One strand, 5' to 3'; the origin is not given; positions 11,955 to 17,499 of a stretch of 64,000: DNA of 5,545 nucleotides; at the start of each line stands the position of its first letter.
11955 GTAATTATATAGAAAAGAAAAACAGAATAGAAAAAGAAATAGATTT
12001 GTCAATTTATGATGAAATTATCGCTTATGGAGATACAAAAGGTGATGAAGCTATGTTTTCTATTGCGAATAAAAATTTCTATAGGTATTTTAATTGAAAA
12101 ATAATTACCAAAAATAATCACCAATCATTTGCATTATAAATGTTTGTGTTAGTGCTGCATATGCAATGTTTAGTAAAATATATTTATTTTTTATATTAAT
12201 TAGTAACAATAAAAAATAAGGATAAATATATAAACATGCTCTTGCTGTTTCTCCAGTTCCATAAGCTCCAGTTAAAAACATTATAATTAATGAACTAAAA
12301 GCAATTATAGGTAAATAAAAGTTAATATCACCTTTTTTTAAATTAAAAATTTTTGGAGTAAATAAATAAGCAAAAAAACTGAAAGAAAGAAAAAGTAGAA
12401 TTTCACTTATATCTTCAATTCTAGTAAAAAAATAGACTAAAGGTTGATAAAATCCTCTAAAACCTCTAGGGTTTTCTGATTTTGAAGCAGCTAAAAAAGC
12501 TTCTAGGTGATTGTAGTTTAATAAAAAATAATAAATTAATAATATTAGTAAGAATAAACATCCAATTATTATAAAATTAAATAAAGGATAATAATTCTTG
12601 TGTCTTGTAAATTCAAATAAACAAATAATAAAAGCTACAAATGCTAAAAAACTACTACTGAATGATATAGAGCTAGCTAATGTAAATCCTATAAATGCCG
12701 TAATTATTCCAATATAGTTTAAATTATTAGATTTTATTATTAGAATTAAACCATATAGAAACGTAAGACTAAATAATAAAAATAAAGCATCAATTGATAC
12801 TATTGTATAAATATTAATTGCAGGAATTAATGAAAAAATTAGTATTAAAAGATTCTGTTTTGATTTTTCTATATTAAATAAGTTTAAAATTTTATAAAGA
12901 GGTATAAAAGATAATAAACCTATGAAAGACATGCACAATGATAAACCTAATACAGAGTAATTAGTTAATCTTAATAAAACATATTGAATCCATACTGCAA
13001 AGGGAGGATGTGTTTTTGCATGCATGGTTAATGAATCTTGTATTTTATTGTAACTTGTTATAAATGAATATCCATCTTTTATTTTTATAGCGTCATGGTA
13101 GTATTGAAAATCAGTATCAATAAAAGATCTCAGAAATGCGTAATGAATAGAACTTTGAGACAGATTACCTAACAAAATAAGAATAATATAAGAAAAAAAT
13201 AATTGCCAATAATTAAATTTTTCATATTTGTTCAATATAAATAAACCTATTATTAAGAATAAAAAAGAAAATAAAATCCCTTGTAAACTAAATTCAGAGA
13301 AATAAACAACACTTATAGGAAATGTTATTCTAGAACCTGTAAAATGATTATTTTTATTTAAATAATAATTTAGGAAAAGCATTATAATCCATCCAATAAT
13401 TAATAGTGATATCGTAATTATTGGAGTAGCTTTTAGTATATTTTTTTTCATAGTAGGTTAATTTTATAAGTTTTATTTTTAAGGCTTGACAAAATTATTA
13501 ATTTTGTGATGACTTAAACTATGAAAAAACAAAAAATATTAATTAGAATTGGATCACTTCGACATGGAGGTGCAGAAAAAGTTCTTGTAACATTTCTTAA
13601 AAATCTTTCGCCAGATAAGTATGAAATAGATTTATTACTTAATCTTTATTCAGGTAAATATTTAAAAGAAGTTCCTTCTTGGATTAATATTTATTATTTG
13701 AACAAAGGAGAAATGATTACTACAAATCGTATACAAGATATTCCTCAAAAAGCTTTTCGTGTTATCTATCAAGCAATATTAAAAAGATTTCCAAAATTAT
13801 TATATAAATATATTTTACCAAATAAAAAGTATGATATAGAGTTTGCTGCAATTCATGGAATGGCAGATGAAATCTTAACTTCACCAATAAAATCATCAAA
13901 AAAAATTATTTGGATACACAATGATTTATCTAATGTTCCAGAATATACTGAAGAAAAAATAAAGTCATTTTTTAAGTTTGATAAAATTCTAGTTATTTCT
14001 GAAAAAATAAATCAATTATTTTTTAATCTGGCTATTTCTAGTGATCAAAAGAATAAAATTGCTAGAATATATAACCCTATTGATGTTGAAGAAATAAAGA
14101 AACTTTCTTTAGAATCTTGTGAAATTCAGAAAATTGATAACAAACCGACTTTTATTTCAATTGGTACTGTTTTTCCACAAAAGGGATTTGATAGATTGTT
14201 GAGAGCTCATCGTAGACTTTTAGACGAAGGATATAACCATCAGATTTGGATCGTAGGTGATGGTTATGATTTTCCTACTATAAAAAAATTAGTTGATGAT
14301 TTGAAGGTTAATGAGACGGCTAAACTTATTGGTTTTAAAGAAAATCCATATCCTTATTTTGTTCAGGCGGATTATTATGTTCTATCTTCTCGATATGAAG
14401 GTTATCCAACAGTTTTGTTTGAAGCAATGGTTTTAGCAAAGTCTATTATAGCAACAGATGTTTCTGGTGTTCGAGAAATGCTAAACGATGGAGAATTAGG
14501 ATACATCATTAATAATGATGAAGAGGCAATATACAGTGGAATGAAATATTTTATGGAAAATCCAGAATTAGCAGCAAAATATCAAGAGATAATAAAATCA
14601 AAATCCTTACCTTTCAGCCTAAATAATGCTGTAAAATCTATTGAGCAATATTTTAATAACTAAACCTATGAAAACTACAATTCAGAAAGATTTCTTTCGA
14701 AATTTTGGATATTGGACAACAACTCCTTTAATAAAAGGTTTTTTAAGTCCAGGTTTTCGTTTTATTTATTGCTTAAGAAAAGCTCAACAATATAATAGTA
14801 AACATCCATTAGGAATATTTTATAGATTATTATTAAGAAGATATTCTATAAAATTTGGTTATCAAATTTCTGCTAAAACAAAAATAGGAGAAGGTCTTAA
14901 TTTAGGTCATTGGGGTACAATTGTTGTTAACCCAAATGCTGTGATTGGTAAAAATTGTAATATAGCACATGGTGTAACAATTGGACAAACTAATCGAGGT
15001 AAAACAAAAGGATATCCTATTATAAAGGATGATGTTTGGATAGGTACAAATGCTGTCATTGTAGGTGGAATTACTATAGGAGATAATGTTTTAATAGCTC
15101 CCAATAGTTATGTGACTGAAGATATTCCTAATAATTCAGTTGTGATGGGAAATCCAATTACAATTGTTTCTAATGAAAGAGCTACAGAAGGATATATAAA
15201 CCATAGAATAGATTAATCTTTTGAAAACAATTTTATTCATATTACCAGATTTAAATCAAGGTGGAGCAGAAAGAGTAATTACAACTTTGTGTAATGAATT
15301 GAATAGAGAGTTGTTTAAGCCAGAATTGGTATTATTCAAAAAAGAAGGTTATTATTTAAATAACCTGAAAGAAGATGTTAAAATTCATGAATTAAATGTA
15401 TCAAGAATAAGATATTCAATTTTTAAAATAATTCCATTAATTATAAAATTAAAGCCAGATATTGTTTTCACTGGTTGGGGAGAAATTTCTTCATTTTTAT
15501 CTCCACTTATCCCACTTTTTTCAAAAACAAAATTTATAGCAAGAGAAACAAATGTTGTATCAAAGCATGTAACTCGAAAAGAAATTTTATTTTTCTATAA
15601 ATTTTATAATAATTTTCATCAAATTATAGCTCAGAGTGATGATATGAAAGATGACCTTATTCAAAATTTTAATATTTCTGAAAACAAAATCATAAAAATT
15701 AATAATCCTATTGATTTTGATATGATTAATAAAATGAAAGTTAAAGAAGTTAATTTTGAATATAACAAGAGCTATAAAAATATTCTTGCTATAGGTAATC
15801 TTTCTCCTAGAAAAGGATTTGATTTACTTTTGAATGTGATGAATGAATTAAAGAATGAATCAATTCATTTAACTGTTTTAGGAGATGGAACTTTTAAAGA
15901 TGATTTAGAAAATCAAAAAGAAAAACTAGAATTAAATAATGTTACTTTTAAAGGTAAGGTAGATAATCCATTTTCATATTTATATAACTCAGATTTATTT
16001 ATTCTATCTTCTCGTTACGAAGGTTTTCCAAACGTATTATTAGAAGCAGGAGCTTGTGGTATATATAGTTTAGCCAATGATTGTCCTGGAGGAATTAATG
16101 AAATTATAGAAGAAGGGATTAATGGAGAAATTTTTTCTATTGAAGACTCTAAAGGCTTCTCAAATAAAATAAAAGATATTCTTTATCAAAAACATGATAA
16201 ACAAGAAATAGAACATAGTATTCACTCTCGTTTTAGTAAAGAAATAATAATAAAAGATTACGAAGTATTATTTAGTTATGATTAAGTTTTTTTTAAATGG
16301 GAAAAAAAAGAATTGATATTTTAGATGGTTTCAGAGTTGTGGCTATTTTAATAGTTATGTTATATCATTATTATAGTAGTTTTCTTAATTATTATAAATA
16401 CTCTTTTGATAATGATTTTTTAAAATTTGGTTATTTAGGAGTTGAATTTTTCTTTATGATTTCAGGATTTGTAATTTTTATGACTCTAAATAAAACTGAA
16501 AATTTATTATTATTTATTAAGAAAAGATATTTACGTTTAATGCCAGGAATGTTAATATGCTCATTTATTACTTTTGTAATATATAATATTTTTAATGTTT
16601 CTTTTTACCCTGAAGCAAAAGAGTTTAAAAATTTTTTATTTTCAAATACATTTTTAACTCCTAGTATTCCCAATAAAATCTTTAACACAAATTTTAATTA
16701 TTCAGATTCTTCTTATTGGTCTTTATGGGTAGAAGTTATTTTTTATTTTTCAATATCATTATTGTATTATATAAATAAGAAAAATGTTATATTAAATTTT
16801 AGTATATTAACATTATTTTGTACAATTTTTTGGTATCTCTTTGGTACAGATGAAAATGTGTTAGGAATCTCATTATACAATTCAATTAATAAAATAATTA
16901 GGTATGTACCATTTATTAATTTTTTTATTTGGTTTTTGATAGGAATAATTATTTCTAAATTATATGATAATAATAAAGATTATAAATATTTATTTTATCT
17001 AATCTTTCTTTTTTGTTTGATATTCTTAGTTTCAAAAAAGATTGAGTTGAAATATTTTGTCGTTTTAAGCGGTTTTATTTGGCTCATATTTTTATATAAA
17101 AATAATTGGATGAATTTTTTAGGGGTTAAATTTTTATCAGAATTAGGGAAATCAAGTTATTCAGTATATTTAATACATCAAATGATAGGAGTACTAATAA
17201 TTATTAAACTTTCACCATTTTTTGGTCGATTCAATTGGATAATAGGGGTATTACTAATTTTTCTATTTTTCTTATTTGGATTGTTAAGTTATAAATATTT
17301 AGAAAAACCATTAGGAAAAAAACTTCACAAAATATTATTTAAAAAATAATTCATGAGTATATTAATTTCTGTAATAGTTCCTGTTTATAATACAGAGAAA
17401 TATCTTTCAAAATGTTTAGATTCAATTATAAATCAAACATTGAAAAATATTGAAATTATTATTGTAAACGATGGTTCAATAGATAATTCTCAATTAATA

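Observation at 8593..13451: Complete cassette for a lipid-linked D-arabinofuranose donor, plus a candidate GT-C transferase, inside a Flavobacteriia-type capsule/O-antigen locus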

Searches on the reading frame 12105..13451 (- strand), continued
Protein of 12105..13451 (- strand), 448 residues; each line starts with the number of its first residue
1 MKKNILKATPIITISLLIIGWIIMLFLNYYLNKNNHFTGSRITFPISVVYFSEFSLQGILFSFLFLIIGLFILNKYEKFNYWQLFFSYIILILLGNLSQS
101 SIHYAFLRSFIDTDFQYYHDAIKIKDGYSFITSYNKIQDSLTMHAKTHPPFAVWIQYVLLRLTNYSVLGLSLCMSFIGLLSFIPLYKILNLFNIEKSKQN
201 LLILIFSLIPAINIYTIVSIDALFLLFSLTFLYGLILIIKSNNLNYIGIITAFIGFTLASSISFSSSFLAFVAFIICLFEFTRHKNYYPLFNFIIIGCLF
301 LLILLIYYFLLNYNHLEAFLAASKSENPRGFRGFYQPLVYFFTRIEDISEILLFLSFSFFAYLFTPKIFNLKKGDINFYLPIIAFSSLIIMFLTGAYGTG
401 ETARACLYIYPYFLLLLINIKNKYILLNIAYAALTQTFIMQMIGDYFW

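Call 47: find_related_loci(query=A1, collection=genome_contigs, flank=10000)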
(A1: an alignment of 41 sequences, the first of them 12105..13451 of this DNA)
Query A1 (448 aa) in genome_contigs; peptide patterns used: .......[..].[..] (x = any residue, [..] = any of these).
139 stretches matched a pattern; 108 encode a relative of the query (tblastn E <= 1e-3); the best 80 are kept; 80 distinct loci.
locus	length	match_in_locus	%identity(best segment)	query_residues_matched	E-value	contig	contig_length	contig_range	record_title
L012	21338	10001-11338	72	3-448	0e+0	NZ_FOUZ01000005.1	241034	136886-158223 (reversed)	Algoriella xinjiangensis strain XJ109, whole genome shotgun sequence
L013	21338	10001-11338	64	3-448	4e-176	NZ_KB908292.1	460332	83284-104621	Empedobacter brevis NBRC 14943 = ATCC 43319 H277DRAFT_scaffold00002.2, whole genome shotgun sequence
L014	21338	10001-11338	62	3-448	1e-170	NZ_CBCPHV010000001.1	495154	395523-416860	Empedobacter brevis strain MIP2405 B isolate MIP2405 B 1, whole genome shotgun sequence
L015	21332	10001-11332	53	3-448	6e-138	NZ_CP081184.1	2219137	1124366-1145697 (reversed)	Riemerella anatipestifer strain RCAD0997 chromosome, complete genome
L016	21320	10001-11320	42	6-448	1e-93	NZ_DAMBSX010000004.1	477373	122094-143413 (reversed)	MAG: Epilithonimonas sp. isolate CTOTU49237 NODE_4_length_477373_cov_28.480956, whole genome shotgun sequence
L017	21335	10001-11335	42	1-448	1e-92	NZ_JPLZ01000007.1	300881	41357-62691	Chryseobacterium sp. FH1 contig07, whole genome shotgun sequence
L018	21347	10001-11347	41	1-448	2e-92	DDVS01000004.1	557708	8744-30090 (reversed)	MAG TPA_asm: Flavobacteriales bacterium UBA2306 UBA2306_contig_58, whole genome shotgun sequence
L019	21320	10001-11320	41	6-448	9e-92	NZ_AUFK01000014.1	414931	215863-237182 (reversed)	Epilithonimonas caeni DSM 17710 K319DRAFT_scaffold00004.4_C, whole genome shotgun sequence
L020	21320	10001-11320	42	6-448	2e-91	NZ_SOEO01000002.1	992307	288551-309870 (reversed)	Epilithonimonas xixisoli strain CGMCC 1.12802 Ga0171576_102, whole genome shotgun sequence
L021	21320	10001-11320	41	6-448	2e-91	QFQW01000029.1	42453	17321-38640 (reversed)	MAG: Chryseobacterium sp. isolate S2_003_000_R2_7 S2_003_000_R2_scaffold_889, whole genome shotgun sequence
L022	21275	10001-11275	43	21-448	9e-90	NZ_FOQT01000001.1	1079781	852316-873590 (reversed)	Halpernia frigidisoli strain DSM 26000, whole genome shotgun sequence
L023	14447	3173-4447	43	21-448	2e-89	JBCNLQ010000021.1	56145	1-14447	MAG: Chryseobacterium sp. isolate SMAGNO53 Contig21, whole genome shotgun sequence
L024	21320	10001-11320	41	6-448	2e-89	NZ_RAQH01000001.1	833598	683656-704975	Epilithonimonas arachidiradicis strain DSM 27620 Ga0170462_101, whole genome shotgun sequence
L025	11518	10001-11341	41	1-448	2e-88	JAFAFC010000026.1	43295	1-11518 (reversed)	MAG: Bacteroidetes bacterium isolate OH_SBlB_16 k127_1388517, whole genome shotgun sequence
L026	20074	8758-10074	42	10-448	4e-88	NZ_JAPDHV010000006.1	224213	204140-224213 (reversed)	Chryseobacterium oryctis strain WLa1L2M3 NODE_6_covk_14.921679_covr_57.859_cutoff_26, whole genome shotgun sequence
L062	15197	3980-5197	39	43-448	2e-65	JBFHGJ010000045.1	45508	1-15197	MAG: Alteromonadaceae bacterium isolate Mix_sand07.2021.05.G.150 k141_572010_length_45508_cov_162.4694, whole genome sho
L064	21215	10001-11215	37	41-448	1e-61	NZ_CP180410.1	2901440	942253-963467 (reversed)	Sulfurovum sp. CS9 chromosome, complete genome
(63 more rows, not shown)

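Call 51: search_protein_families(library=pfam, proteins=[L064:7422-7829:+, L062:1372-1803:+, L064:9854-11218:+, L062:3830-5200:+, L064:11089-11814:+, L062:5194-5790:+, L062:5783-6802:+, L064:12733-13539:+, L064:4097-5059:+, L062:7141-7713:+], max_evalue=0.01)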
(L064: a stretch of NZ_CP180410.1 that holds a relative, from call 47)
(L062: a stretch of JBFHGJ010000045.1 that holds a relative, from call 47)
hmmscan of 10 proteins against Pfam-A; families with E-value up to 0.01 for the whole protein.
L064:7422-7829:+ (135 aa): 1 family
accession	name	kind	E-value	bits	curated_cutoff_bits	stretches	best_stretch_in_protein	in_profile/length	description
PF04138.20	GtrA_DPMS_TM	-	5.5e-09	36.7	26.1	1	6-127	2-117/117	GtrA/DPMS, transmembrane domain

L062:1372-1803:+ (143 aa): 1 family
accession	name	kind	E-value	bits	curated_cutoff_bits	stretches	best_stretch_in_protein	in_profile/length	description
PF04138.20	GtrA_DPMS_TM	-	8.8e-09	36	26.1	1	16-138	1-117/117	GtrA/DPMS, transmembrane domain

L064:9854-11218:+ (454 aa): 0 families

L062:3830-5200:+ (456 aa): 0 families

L064:11089-11814:+ (241 aa): 2 families
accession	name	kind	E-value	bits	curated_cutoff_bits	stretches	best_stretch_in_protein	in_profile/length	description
PF12710.13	HAD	-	2.5e-37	129.6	27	1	48-228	1-189/189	haloacid dehalogenase-like hydrolase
PF13419.12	HAD_2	-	0.0034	18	23.8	0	49-187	2-135/178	Haloacid dehalogenase-like hydrolase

L062:5194-5790:+ (198 aa): 2 families
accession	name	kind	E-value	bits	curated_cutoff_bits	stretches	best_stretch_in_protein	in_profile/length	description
PF12710.13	HAD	-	6e-36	125.1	27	1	7-186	1-188/189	haloacid dehalogenase-like hydrolase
PF00702.32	Hydrolase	-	0.00098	20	26.4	1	6-187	3-188/191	haloacid dehalogenase-like hydrolase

L062:5783-6802:+ (339 aa): 0 families

L064:12733-13539:+ (268 aa): 3 families
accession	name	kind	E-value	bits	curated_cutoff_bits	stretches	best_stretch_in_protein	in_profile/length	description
PF02563.21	Poly_export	-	9e-20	71.1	28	1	62-147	2-76/77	Polysaccharide biosynthesis/export protein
PF22461.2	SLBB_2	-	9.5e-10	38.9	27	1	150-230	1-79/79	SLBB domain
PF10531.15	SLBB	-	7.1e-06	26.2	27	1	152-202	2-51/55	SLBB domain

L064:4097-5059:+ (320 aa): 5 families
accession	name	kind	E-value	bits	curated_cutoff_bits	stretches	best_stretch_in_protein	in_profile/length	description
PF01609.27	DDE_Tnp_1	-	2.2e-23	83.5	23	1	142-309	7-200/200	Transposase DDE domain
PF05598.16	DUF772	-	1.5e-19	70.2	23.1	1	53-127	1-74/74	Transposase domain (DUF772)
PF13612.12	DDE_Tnp_1_3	-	3.8e-09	37.1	27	1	143-290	9-152/155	Transposase DDE domain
PF13359.12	DDE_Tnp_4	-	1.8e-08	34.6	24.8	1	149-309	6-156/158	DDE superfamily endonuclease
PF13751.12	DDE_Tnp_1_6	-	7.1e-06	26.8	25.1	1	252-312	64-124/125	Transposase DDE domain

L062:7141-7713:+ (190 aa): 0 families

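Call 61: search_solved_structures(query=A1, max_evalue=10, show_alignments=2)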
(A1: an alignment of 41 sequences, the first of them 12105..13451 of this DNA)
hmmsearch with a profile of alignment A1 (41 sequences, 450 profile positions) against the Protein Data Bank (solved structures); distinct sequences matched with E-value up to 10: 0.

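Call 74: search_dna_similar(query=window:12105-13451:-, collection=plasmids, mode=protein, max_evalue=0.001, max_rows=15)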
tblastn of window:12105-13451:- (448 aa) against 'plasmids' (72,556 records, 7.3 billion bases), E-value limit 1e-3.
No match.

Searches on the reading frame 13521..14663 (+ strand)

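Call 3: search_protein_families(library=pfam, proteins=[window:13521-14663:+], max_evalue=0.01)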
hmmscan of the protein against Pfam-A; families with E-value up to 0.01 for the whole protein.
window:13521-14663:+ (380 aa): 2 families
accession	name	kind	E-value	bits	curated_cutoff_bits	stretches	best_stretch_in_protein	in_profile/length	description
PF00534.26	Glycos_transf_1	-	2.6e-29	102.4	26.4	1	204-358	11-169/172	Glycosyl transferases group 1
PF13692.12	Glyco_trans_1_4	-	5.2e-24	85.6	27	1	209-346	2-141/142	Glycosyl transferases group 1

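Call 4: search_protein_families(library=ncbifam, proteins=[window:13521-14663:+], max_evalue=0.01)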
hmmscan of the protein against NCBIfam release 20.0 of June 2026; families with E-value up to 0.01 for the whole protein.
window:13521-14663:+ (380 aa): 30 families (the best 25 are shown)
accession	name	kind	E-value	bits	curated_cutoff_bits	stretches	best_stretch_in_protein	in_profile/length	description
NF050063.1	ProtGlycPglJ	equivalog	1.8e-38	132.7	500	1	4-374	2-359/363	N-acetylgalactosamine-N,N'-diacetylbacillosaminyl-diphospho-undecaprenol 4-alpha-N-acetylgalactosaminyltransferase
NF007396.0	PRK09922.1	equivalog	4.7e-23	81.6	385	1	15-329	15-307/361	lipopolysaccharide 1,6-galactosyltransferase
TIGR03088.1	stp2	hypoth_equivalog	2.4e-22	79.5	409.05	1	158-375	142-367/374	TIGR03088 family PEP-CTERM/XrtA system glycosyltransferase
TIGR03999.1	thiol_BshA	equivalog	1.4e-17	63.7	273.7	1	148-379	140-371/375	N-acetyl-alpha-D-glucosaminyl L-malate synthase BshA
NF041876.1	EPS_EpsE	equivalog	1.9e-17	63.6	400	1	173-355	181-369/389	exopolysaccharide biosynthesis GT4 family glycosyltransferase EpsE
TIGR04157.1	glyco_rSAM_CFB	subfamily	4.4e-14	52.3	400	1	137-337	154-355/406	TIGR04157 family glycosyltransferase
NF047880.1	glyco_SdgA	exception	8e-13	47.8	800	1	143-347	251-456/488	serine-aspartate repeat adhesin O-glycosyltransferase SdgA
NF047881.1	glyco_SdgB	exception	3.4e-12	45.8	800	1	171-376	288-491/496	serine-aspartate repeat adhesin O-glycosyltransferase SdgB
NF047684.1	TeichurnBiosyTuaC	equivalog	3.5e-12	46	550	1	133-358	140-366/391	teichuronic acid biosynthesis protein TuaC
TIGR02149.1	glgA_Coryne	subfamily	4e-12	46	302.4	1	152-356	144-364/391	glycogen synthase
NF050056.1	ProtGlycPglH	equivalog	4.5e-12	45.7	600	1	5-369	2-341/354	GalNAc-alpha-(1->4)-GalNAc-alpha-(1->3)-diNAcBac-PP-undecaprenol alpha-1,4-N-acetyl-D-galactosaminyltransferase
NF038229.1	Glyco4_Geo_Pelo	equivalog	3.3e-11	42.8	400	1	193-353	147-307/338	GPMC system family 4 glycosyltransferase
NF038295.1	EPS_HpsP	equivalog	5.3e-11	42.1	550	1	201-351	200-356/388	hormogonium polysaccharide biosynthesis glycosyltransferase HpsP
NF046085.1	XrtY_assoc_Gly1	equivalog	1e-10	41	400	1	119-353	114-355/387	XrtY-associated glycosyltransferase XYAG1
TIGR04063.1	stp3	hypoth_equivalog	3.4e-10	39.4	442.05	1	153-348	158-361/397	TIGR04063 family PEP-CTERM/XrtA system glycosyltransferase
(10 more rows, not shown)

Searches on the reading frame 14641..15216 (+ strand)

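Call 3: search_protein_families(library=pfam, proteins=[window:14641-15216:+], max_evalue=0.01)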
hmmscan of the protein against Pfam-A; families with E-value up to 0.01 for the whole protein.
window:14641-15216:+ (191 aa): 3 families
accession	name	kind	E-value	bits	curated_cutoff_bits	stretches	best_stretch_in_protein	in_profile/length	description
PF00132.30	Hexapep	-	3.1e-14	52.4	27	2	126-159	2-35/36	Bacterial transferase hexapeptide (six repeats)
PF14602.12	Hexapep_2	-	2e-07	31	27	1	127-159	3-33/34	Hexapeptide repeat of succinyl-transferase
PF25084.1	LbH_EIF2B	-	0.00012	22.5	54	1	74-160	16-89/105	EIF2B subunit epsilon LbH domain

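Call 4: search_protein_families(library=ncbifam, proteins=[window:14641-15216:+], max_evalue=0.01)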
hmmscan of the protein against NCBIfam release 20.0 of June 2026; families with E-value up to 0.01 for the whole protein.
window:14641-15216:+ (191 aa): 50 families (the best 25 are shown)
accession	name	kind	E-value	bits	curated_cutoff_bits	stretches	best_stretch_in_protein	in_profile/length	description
NF041874.1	EPS_EpsC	equivalog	1.7e-29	102.7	150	1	34-178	23-166/168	serine O-acetyltransferase EpsC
TIGR01172.1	cysE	equivalog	1.1e-23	84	210.65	1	37-172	26-160/162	serine O-acetyltransferase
TIGR04016.1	WcaB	equivalog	1.3e-20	73.5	194.65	1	55-171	26-138/146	colanic acid biosynthesis acetyltransferase WcaB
NF007564.0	PRK10191.1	equivalog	1.8e-20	73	196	1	54-171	41-154/162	colanic acid biosynthesis acetyltransferase WcaB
NF008349.0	PRK11132.1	equivalog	8.1e-18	64.5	397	1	54-181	125-249/273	serine O-acetyltransferase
TIGR03570.1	NeuD_NnaD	subfamily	2e-16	60.2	160.8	1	67-172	99-200/202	NeuD/PglB/VioB family sugar acetyltransferase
NF000311.1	Vat_ABCDEFH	equivalog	8.7e-14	51.6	300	1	122-184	107-168/201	Vat family streptogramin A O-acetyltransferase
TIGR03532.1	DapD_Ac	equivalog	9.5e-14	51.6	231.75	1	74-177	111-212/231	2,3,4,5-tetrahydropyridine-2,6-dicarboxylate N-acetyltransferase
NF007499.0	PRK10092.1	equivalog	6.3e-13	48.9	314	1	110-177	113-181/183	maltose O-acetyltransferase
NF007797.0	PRK10502.1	subfamily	1.1e-12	47.9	192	1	75-178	74-178/183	WcaF family extracellular polysaccharide biosynthesis acetyltransferase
NF010937.0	PRK14357.1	equivalog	1.3e-12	47.3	658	1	78-178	340-436/448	bifunctional UDP-N-acetylglucosamine diphosphorylase/glucosamine-1-phosphate N-acetyltransferase GlmU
NF000147.1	stregram_VatF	exception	4.3e-12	46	400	1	123-183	118-178/221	streptogramin A O-acetyltransferase Vat(F)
NF058585.1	HptprglPActTf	PfamEq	8.4e-12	45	300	1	94-182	78-163/172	heptaprenylglyceryl phosphate O-acetyltransferase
NF010935.0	PRK14355.1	equivalog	2e-11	43.2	718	1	78-170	354-442/459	bifunctional UDP-N-acetylglucosamine diphosphorylase/glucosamine-1-phosphate N-acetyltransferase GlmU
NF007240.0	PRK09677.1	equivalog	4.9e-11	42.5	243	1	126-177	131-182/192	putative lipopolysaccharide biosynthesis O-acetyl transferase WbbJ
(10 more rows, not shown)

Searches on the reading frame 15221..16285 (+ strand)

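Call 18: search_protein_families(library=pfam, proteins=[window:15221-16285:+], max_evalue=0.001)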
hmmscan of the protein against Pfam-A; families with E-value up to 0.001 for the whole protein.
window:15221-16285:+ (354 aa): 4 families
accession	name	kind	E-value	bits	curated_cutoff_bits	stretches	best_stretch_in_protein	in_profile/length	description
PF00534.26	Glycos_transf_1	-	2.2e-31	109.2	26.4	1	182-325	12-160/172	Glycosyl transferases group 1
PF13692.12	Glyco_trans_1_4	-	7.3e-30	104.5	27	1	186-321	2-140/142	Glycosyl transferases group 1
PF13439.12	Glyco_transf_4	-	4e-11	43.7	28.5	1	14-166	2-168/170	Glycosyltransferase Family 4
PF20706.3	GT4-conflict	-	0.00034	20.2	26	1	165-288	176-313/385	Family 4 Glycosyltransferase in conflict systems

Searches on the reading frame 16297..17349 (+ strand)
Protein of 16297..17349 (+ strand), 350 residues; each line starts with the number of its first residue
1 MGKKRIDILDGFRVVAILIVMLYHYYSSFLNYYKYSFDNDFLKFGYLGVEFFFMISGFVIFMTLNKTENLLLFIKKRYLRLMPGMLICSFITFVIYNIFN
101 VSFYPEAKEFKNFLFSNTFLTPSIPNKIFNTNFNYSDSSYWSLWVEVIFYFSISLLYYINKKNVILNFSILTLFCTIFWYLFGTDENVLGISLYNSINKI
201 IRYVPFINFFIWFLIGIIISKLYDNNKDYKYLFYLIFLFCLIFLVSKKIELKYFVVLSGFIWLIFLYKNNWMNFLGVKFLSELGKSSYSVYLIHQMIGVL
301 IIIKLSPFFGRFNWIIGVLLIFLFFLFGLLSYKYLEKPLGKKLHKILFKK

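Call 18: search_protein_families(library=pfam, proteins=[window:16297-17349:+], max_evalue=0.001)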
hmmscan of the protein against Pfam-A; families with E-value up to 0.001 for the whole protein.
window:16297-17349:+ (350 aa): 2 families
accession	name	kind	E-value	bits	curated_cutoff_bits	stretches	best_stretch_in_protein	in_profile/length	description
PF01757.29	Acyl_transf_3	-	2.9e-29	102.6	31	1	8-330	3-323/326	Acyltransferase domain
PF07786.18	HGSNAT_cat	-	5.6e-05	23.2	22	1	5-227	1-188/222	Heparan-alpha-glucosaminide N-acetyltransferase, catalytic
